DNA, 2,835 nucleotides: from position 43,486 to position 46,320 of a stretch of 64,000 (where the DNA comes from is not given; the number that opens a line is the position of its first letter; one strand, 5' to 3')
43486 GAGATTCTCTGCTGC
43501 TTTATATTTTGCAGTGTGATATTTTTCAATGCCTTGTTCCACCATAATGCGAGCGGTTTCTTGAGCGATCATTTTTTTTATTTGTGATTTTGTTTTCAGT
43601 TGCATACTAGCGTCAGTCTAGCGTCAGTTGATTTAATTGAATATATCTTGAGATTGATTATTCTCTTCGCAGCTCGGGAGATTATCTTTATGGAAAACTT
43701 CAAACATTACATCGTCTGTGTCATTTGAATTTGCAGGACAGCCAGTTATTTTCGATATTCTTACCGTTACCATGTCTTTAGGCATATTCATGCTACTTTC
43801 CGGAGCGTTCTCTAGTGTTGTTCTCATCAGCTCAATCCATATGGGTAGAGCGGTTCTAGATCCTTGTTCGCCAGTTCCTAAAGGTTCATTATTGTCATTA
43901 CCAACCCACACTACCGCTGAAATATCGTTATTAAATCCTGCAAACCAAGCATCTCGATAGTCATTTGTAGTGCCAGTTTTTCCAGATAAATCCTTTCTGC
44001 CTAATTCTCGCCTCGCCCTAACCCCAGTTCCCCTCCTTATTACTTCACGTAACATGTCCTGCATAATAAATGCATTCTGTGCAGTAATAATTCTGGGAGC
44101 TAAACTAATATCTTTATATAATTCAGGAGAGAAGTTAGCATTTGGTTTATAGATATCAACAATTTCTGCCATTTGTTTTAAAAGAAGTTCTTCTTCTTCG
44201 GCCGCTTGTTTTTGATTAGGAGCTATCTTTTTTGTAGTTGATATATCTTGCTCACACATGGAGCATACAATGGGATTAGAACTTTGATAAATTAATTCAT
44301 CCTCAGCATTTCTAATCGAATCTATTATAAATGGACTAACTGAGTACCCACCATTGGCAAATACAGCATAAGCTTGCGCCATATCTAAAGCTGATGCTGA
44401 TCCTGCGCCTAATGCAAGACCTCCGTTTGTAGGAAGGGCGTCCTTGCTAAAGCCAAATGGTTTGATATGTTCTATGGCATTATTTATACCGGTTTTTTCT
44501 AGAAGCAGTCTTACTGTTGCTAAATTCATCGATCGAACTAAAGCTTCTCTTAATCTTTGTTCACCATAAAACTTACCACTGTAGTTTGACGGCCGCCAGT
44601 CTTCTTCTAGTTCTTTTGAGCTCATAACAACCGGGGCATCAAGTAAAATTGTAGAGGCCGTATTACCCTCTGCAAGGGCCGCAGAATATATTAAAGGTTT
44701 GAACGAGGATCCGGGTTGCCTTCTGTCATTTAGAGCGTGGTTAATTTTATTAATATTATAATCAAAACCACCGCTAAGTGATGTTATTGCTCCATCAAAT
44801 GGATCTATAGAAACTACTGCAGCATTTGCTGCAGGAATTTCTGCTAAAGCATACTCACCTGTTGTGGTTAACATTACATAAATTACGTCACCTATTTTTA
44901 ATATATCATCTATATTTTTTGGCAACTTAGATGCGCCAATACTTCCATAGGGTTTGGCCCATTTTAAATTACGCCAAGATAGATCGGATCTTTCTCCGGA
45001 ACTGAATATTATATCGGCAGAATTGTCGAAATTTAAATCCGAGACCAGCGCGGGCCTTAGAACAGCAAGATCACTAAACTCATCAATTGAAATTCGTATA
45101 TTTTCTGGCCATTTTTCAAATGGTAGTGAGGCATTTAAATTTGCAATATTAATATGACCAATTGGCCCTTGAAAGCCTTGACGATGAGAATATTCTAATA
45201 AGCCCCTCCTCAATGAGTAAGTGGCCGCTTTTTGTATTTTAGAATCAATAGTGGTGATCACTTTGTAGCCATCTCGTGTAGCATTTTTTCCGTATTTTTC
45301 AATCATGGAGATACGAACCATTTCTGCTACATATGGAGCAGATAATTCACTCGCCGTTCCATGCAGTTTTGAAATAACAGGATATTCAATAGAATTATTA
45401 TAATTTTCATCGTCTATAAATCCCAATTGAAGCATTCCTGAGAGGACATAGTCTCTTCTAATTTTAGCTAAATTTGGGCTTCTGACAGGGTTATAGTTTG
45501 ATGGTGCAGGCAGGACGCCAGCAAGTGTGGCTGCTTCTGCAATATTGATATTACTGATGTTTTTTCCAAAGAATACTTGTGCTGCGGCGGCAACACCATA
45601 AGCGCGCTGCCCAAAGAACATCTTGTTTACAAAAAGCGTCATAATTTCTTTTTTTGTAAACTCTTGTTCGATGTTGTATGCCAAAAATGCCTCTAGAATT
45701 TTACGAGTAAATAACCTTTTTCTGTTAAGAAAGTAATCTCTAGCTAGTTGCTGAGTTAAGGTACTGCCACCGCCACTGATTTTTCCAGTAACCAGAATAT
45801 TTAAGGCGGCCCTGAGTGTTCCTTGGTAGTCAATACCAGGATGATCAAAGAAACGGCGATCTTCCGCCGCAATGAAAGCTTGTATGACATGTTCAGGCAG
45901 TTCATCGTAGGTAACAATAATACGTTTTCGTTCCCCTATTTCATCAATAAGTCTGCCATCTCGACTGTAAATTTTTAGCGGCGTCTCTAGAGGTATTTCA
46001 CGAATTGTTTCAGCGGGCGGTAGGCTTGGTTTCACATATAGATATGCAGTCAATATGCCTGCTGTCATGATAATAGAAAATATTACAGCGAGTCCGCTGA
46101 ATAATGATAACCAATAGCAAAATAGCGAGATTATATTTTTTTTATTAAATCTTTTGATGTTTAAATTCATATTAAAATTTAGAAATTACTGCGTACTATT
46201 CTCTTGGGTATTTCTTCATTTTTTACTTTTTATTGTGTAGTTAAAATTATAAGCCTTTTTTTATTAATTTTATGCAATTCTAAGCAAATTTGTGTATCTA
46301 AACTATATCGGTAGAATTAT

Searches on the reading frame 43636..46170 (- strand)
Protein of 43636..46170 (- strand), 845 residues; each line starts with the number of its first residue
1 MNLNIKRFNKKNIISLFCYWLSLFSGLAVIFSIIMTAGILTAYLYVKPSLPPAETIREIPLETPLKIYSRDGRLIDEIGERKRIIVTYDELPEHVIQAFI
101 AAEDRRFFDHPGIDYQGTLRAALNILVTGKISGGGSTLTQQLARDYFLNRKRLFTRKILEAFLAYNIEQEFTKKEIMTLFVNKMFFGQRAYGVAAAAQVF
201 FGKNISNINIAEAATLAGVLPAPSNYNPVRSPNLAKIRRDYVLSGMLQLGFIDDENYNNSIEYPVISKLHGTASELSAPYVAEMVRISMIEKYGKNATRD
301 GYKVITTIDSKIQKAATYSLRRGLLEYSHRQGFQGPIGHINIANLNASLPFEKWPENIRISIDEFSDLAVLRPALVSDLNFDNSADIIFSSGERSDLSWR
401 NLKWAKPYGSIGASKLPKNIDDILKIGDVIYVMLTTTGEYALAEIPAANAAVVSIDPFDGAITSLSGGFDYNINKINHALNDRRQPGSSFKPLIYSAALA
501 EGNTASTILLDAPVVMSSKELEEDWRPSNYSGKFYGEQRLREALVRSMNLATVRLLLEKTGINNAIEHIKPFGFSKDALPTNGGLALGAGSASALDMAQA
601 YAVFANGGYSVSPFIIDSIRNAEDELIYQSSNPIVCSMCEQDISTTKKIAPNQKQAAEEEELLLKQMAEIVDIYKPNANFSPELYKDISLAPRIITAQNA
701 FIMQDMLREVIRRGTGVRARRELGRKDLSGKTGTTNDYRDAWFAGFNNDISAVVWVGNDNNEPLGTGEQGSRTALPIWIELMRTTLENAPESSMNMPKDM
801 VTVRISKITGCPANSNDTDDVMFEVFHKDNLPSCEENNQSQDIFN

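Call 42: search_protein_families(library=pfam, proteins=[window:43636-46170:-], max_evalue=0.00001)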
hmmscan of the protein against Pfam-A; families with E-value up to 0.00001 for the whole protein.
window:43636-46170:- (845 aa): 3 families
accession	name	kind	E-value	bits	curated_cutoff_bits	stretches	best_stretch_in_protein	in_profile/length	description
PF00912.28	Transgly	-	4.1e-61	205.9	27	1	72-246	2-177/178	Transglycosylase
PF00905.27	Transpeptidase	-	2.3e-24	86.6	22.1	1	451-760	2-280/299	Penicillin binding protein transpeptidase domain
PF17092.11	PCB_OB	-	7.8e-16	59.3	27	1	333-447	1-110/111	Penicillin-binding protein OB-like domain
